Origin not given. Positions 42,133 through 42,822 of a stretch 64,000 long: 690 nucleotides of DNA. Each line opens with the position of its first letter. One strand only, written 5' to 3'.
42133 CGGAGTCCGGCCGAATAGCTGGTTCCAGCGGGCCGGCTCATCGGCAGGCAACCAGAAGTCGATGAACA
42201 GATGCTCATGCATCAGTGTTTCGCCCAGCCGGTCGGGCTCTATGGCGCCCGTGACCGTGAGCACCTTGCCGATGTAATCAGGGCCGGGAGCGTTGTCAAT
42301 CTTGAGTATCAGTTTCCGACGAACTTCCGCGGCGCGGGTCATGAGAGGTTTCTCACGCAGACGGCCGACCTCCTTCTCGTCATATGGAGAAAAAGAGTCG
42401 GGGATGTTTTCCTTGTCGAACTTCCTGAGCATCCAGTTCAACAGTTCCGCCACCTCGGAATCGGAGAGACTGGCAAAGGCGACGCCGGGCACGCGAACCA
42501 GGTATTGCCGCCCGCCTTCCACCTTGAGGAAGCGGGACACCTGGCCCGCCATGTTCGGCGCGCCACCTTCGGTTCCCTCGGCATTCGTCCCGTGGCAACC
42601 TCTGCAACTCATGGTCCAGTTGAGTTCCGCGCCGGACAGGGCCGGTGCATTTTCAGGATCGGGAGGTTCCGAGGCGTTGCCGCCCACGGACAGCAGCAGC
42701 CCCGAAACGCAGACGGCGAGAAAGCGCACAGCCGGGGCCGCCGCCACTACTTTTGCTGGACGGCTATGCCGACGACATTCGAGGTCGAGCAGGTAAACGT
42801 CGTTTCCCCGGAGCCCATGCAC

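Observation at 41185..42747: Periplasmic cytochrome c fused to a phosphotriesterase-family binuclear-metal hydrolase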

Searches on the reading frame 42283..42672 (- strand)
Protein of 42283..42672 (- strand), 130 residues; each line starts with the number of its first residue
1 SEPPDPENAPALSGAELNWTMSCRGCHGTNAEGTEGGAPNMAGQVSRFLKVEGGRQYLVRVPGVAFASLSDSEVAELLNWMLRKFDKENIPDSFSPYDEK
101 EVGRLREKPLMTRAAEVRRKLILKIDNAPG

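Call 19: find_homologous_proteins(query=window:42283-42672:-, max_evalue=0.00001)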
Query window:42283-42672:- (130 aa): 182 proteins with E <= 0.00001 among 197 candidates; the best 120 are listed.
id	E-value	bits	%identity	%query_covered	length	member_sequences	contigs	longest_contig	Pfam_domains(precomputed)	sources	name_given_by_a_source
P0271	3.1e-71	255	92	96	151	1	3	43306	PF00034.27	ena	-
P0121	1.0e-66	240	87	97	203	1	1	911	-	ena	-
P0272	2.9e-38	148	64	83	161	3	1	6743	-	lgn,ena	-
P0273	2.8e-37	145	60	88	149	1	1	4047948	-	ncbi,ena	-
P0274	5.0e-37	144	52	94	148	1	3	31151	-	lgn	-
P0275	5.7e-37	144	57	85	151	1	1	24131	-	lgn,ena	-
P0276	6.5e-37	144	57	87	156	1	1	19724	-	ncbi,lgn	ncbi:MAG: cytochrome C [Pseudomonadota bacterium]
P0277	1.7e-36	143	58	85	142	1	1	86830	-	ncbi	ncbi:MAG: c-type cytochrome [Panacagrimonas sp.]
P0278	1.8e-36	143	55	94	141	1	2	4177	-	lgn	-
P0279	7.7e-36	141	57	83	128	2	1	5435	-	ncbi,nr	ncbi:MAG: cytochrome C [Alphaproteobacteria bacterium]|nr:MAG: cytochrome C [Alphaproteobacteria bac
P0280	1.4e-35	140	56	83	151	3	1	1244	-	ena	-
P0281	1.6e-35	140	78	65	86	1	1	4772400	-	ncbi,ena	-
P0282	2.4e-35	139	56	92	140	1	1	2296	-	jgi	jgi:hypothetical protein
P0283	2.5e-35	139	56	85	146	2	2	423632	-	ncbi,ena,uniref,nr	ncbi:c-type cytochrome [Emcibacter nanhaiensis]|uniref:Cytochrome C n=1 Tax=Emcibacter nanhaiensis T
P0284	2.9e-35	139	57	87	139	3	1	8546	-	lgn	-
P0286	5.0e-35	138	54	87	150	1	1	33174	-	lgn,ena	-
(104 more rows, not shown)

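Call 20: find_encoding_contigs(protein=P0271, flank=8000, max_places=3)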
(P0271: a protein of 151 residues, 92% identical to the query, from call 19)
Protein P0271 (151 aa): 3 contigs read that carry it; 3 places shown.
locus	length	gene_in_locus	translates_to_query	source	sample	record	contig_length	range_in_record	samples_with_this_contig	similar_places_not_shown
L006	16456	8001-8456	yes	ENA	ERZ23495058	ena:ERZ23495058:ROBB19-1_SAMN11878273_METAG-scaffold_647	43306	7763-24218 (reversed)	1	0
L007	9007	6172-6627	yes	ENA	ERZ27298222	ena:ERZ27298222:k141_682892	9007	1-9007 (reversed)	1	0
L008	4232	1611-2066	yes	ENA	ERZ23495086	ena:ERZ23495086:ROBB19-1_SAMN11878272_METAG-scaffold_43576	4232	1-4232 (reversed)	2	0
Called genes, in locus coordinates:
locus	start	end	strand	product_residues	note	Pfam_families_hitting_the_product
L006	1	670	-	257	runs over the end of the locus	PF00106:adh_short, PF23441:SDR (weak), PF13561:adh_short_C2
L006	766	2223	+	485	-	PF00324:AA_permease, PF13520:AA_permease_2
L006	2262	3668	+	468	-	PF01979:Amidohydro_1, PF07969:Amidohydro_3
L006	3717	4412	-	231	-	PF00392:GntR, PF07729:FCD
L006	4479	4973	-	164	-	PF03928:HbpS-like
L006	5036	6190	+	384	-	PF06433:Me-amine-dh_H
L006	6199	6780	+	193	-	PF07291:MauE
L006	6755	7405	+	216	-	PF13905:Thioredoxin_8 (weak)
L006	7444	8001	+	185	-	PF02975:Me-amine-dh_L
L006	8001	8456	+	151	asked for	PF00034:Cytochrom_C (faint)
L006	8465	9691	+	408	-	PF02126:PTE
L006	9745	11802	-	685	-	PF01011:PQQ, PF13360:PQQ_2, PF13570:Beta-prop_ACSF4 (faint), PF01011:PQQ, PF13442:Cytochrome_CBB3 (weak)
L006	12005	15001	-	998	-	PF07715:Plug, PF00593:TonB_dep_Rec_b-barrel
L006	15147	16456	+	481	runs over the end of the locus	-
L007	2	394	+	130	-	?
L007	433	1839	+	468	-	PF01979:Amidohydro_1, PF07969:Amidohydro_3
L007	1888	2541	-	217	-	PF00392:GntR, PF07729:FCD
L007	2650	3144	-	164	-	PF03928:HbpS-like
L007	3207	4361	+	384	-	PF06433:Me-amine-dh_H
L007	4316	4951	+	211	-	PF07291:MauE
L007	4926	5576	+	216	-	PF13905:Thioredoxin_8 (weak)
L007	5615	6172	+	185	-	PF02975:Me-amine-dh_L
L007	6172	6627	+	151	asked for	PF00034:Cytochrom_C (faint)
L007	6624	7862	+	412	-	PF02126:PTE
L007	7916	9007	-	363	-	?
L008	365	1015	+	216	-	PF13905:Thioredoxin_8 (weak)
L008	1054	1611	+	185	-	PF02975:Me-amine-dh_L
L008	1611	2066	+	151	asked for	PF00034:Cytochrom_C (faint)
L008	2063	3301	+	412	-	PF02126:PTE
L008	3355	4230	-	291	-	?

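Call 21: find_encoding_contigs(protein=P0286, flank=8000, max_places=2)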
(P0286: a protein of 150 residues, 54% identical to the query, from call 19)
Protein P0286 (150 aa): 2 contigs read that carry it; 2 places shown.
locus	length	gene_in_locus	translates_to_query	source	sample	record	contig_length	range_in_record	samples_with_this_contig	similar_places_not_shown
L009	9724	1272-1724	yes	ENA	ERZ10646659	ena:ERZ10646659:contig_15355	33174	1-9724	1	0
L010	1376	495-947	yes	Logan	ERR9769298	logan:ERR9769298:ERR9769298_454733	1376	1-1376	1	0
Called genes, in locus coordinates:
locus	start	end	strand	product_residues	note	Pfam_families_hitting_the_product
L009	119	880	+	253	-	PF01794:Ferric_reduct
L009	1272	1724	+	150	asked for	-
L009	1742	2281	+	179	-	-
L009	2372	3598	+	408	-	PF02126:PTE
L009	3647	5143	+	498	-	PF00474:SSF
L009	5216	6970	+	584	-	PF01011:PQQ, PF13360:PQQ_2, PF13570:Beta-prop_ACSF4 (weak), PF01011:PQQ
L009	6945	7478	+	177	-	PF13442:Cytochrome_CBB3 (weak)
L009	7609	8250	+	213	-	PF02798:GST_N, PF13417:GST_N_3, PF13409:GST_N_2, PF00043:GST_C, PF13410:GST_C_2 (weak)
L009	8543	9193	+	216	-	PF02798:GST_N, PF13417:GST_N_3, PF13409:GST_N_2, PF00043:GST_C, PF14497:GST_C_3 (weak), PF13410:GST_C_2 (weak)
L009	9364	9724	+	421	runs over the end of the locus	PF01946:Thi4 (faint), PF01266:DAO, PF13450:NAD_binding_8 (faint)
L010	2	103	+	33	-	?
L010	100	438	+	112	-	PF02085:Cytochrom_CIII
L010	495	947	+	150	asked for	-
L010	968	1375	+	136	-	?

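Call 22: find_encoding_contigs(protein=P0273, flank=8000, max_places=2)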
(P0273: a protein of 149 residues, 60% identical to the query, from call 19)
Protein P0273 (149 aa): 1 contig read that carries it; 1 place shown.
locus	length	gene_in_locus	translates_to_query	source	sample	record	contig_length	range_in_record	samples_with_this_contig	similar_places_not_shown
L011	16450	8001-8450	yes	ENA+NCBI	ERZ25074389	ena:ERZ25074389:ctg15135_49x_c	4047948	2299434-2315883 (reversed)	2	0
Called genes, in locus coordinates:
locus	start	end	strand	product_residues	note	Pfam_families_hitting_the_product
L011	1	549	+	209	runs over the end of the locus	PF00440:TetR_N, PF16859:TetR_C_11 (weak), PF14246:TetR_C_7 (weak), PF17935:TetR_C_27 (faint)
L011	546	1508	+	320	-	PF25919:BSH_CusB (faint), PF00364:Biotin_lipoyl (faint), PF25917:BSH_RND (faint)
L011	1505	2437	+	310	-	PF00005:ABC_tran, PF13304:AAA_21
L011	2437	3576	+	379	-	PF12679:ABC2_membrane_2, PF12698:ABC2_membrane_3, PF01061:ABC2_membrane, PF12730:ABC2_membrane_4 (weak)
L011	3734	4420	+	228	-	PF00440:TetR_N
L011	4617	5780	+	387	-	PF06433:Me-amine-dh_H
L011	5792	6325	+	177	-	PF07291:MauE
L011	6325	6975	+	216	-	PF08534:Redoxin (weak), PF13098:Thioredoxin_2 (weak)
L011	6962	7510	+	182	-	PF02975:Me-amine-dh_L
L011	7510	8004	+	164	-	PF13442:Cytochrome_CBB3 (weak), PF00034:Cytochrom_C (weak)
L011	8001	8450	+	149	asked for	-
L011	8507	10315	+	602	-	PF07715:Plug, PF00593:TonB_dep_Rec_b-barrel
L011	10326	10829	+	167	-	-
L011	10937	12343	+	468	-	PF00171:Aldedh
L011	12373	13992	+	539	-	PF00501:AMP-binding, PF13193:AMP-binding_C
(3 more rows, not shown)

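Call 33: find_related_loci(query=A4, collection=genome_contigs, flank=10000)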
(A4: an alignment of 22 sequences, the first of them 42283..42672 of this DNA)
Query A4 (130 aa) in genome_contigs; peptide patterns used: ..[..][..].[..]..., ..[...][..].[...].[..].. (x = any residue, [..] = any of these).
385 stretches matched a pattern; 311 encode a relative of the query (tblastn E <= 1e-3); the best 80 are kept; 80 distinct loci.
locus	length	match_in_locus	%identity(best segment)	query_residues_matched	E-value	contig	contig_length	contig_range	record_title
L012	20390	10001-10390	94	1-130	5e-81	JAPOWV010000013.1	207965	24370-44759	MAG: Gammaproteobacteria bacterium isolate COS2_bin_9 NODE_32_length_207965_cov_11.9027, whole genome shotgun sequence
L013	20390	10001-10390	91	1-130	4e-79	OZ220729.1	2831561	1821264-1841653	MAG: Gammaproteobacteria bacterium isolate 3a360650-b487-4473-8a34-f610b0208760 genome assembly, chromosome: 1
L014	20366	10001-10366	79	5-126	3e-64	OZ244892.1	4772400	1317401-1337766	MAG: Candidatus Azophilus sp. isolate 263c0093-2142-458b-a091-56a547675bf7 genome assembly, chromosome: 1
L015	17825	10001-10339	57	15-127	3e-43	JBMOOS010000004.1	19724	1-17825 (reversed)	MAG: Pseudomonadota bacterium isolate Betzabe_MAG108 MAG108_4, whole genome shotgun sequence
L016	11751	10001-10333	58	17-127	2e-42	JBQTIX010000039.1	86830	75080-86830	MAG: Panacagrimonas sp. isolate SAW210 c_000000031384, whole genome shotgun sequence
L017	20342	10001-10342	60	13-126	3e-42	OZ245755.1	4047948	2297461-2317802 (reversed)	MAG: Sphingomonadales bacterium isolate c31bd26c-66b2-48be-909a-eb399b9243b4 genome assembly, chromosome: 1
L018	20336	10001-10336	55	16-127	3e-41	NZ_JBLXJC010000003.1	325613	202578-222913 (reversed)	MAG: Emcibacter sp. isolate ET25-03 T25maxbin_out.017RE.5K@3, whole genome shotgun sequence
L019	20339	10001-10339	51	18-130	2e-41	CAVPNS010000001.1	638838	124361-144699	MAG: uncultured Gammaproteobacteria bacterium isolate MFD00082.bin.2.55 genome assembly, contig: contig_11950, whole gen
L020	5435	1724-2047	57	15-122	8e-41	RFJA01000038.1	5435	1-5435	MAG: Alphaproteobacteria bacterium isolate J090 k99_182318, whole genome shotgun sequence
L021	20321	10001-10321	59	15-121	3e-40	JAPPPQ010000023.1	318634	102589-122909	MAG: Deltaproteobacteria bacterium isolate STY1_bin_8 NODE_2_length_318634_cov_107.45, whole genome shotgun sequence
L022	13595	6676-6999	55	15-122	5e-40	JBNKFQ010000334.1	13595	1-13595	MAG: Porticoccaceae bacterium isolate E1E2.bin.7.orig k141_1184971, whole genome shotgun sequence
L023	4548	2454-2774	56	15-121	1e-39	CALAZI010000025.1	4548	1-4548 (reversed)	MAG TPA_asm: uncultured Alphaproteobacteria bacterium isolate SRR6227243_bin.29_CONCOCT_v1.1_MAG genome assembly, contig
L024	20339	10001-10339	55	15-127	1e-39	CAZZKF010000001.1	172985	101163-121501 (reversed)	MAG TPA_asm: uncultured Alphaproteobacteria bacterium isolate SRP216583_co2_68 genome assembly, contig: NODE_9_length_17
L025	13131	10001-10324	54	15-122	2e-39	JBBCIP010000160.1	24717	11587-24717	MAG: Alphaproteobacteria bacterium isolate MAG_CPA_01 P10A_000000027384, whole genome shotgun sequence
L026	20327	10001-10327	50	18-126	2e-38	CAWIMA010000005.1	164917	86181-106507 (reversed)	MAG: uncultured Gammaproteobacteria bacterium isolate MFD05377.bin.2.12 genome assembly, contig: contig_30367, whole gen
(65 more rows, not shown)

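Call 36: predict_structure(alignment_id=A3)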
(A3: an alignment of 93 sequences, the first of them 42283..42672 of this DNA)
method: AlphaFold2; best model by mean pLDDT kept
length: 130 residues; sequences in the alignment: 93
mean_pLDDT: 94.9   pTM: 0.85
mean pLDDT of the five models: 94.9, 94.6, 94.5, 94.2, 94.2
residues with pLDDT >= 90: 115; 70-90: 14; 50-70: 1; < 50: 0
segments of 3 or more residues with pLDDT < 50: none
pLDDT, mean of each block of 10 residues (from residue 1): 76 93 96 94 97 98 97 98 98 98 98 97 93
secondary structure, 60 per line:
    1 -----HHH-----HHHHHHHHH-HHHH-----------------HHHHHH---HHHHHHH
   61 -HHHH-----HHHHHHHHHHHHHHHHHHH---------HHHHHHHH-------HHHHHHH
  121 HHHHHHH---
elements in order: H14-22 H24-27 H45-50 H54-60 H62-65 H71-89 H99-106 H114-127

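Call 40: fold_search(model_id=the predicted structure, library=pdb)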
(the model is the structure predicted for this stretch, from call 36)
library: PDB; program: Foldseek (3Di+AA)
matches with E <= 10: 59; with E <= 0.001: 2
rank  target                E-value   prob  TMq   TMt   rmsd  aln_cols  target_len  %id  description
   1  1qyz                  9.3e-04  1.00  0.67  0.67   4.6       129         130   32  Characterization of the malformed, recombinant cytochrome rC552 (released 2004-09-28)
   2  1dt1                  9.8e-04  1.00  0.67  0.67   4.4       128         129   32  THERMUS THERMOPHILUS CYTOCHROME C552 SYNTHESIZED BY ESCHERICHIA COLI (released 2000-02-18)
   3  1c52                  1.1e-03  1.00  0.68  0.68   4.4       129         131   29  THERMUS THERMOPHILUS CYTOCHROME-C552: A NEW HIGHLY THERMOSTABLE CYTOCHROME-C STRUCTURE OBTAINED BY MAD PHASING (released 1998-06-24)
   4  1foc_A                3.1e-03  1.00  0.63  0.64   4.8       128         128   30  Cytochrome C557: improperly folded thermus thermophilus C552 (released 2000-11-08)
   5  8jej_C                7.5e-02  0.99  0.48  0.18   8.2       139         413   14  Cryo-EM Structure of Na-dithionite Reduced Membrane-bound Fructose Dehydrogenase from Gluconobacter japonicus (released 2023-10-25)
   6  7w2j_C                8.4e-02  0.98  0.48  0.17  11.9       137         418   14  Cryo-EM Structure of Membrane-bound Fructose Dehydrogenase from Gluconobacter japonicus (released 2022-11-30)
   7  2zoo_A                1.2e-01  0.99  0.50  0.17   5.0       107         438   17  Crystal structure of nitrite reductase from Pseudoalteromonas haloplanktis TAC125 (released 2009-06-09)
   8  9jqa_C                2.0e-01  0.99  0.52  0.28   4.0       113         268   13  Cryo-EM Structure of Fructose Dehydrogenase Variant from Gluconobacter japonicus Truncating Heme 1c and C-Terminal Hyd (released 2025-08-06)
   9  8hdd_B                4.0e-01  0.89  0.47  0.50   6.1       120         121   20  Complex structure of catalytic, small, and a partial electron transfer subunits from Burkholderia cepacia FAD glucose  (released 2022-12-14)
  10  9fui                  5.9e-01  0.93  0.50  0.16   3.5       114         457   21  CRYSTAL STRUCTURE OF NITRIC OXIDE TREATED F295L MUTANT OF THREE-DOMAIN HEME-CU NITRITE REDUCTASE FROM RALSTONIA PICKETTI (released 2025-07-09)
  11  8gy2_B                6.9e-01  0.91  0.57  0.20   4.3       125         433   19  Cryo-EM Structure of Membrane-Bound Alcohol Dehydrogenase from Gluconobacter oxydans (released 2023-08-02)
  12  1dy7_B                7.7e-01  0.47  0.37  0.11  10.6       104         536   23  Cytochrome cd1 Nitrite Reductase, CO complex (released 2000-09-24)
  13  2d0w_A                8.6e-01  0.33  0.41  0.33  14.6       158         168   17  Crystal structure of cytochrome cL from Hyphomicrobium denitrificans (released 2006-08-10)
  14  6qpx_A                9.6e-01  0.72  0.44  0.15   4.0       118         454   17  Crystal structure of nitrite bound Y323A mutant of haem-Cu containing nitrite reductase from Ralstonia pickettii (released 2019-11-06)
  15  2xts_B                1.0e+00  0.35  0.39  0.27   8.4       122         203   17  Crystal Structure of the Sulfane Dehydrogenase SoxCD from Paracoccus pantotrophus (released 2010-12-08)
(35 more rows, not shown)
